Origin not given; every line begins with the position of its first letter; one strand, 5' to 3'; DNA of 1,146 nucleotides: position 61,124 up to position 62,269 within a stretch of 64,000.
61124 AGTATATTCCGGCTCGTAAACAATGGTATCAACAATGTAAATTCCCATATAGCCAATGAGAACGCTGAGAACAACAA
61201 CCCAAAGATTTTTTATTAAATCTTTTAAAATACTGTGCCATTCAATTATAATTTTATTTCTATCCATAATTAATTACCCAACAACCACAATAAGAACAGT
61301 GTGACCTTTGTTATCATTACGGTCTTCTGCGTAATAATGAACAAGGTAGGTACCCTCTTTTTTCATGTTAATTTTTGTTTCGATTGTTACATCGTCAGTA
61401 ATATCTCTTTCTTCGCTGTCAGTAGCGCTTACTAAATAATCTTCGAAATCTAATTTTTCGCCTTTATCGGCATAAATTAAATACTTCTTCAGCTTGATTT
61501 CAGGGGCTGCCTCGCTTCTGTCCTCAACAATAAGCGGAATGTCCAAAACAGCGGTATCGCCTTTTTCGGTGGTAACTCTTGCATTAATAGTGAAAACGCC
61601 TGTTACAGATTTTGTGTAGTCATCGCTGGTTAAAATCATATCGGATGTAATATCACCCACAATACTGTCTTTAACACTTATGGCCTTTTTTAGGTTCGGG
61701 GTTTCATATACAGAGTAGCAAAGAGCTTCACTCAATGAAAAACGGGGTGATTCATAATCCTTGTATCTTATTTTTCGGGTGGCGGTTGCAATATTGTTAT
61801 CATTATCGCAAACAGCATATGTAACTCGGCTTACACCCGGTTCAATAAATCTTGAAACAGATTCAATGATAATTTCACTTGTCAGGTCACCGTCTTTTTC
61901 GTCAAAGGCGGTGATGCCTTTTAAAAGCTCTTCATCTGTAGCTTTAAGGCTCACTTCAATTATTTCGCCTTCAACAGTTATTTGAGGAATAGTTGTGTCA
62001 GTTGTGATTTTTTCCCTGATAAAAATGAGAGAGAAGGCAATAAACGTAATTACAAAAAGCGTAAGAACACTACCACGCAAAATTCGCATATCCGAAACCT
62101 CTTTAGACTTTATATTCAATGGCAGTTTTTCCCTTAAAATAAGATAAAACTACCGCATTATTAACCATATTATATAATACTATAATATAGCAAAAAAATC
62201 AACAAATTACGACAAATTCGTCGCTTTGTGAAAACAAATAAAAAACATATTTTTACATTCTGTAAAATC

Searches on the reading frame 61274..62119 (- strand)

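Call 41: search_protein_families(library=ncbifam, proteins=[window:61274-62119:-], max_evalue=1)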
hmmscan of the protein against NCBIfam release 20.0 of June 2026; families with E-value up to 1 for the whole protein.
window:61274-62119:- (281 aa): 1 family
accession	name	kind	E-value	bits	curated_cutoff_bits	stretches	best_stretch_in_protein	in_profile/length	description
NF047446.1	barrel_OmpL47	domain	0.0047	17.3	40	1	247-274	34-61/68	OmpL47-type beta-barrel domain-containing protein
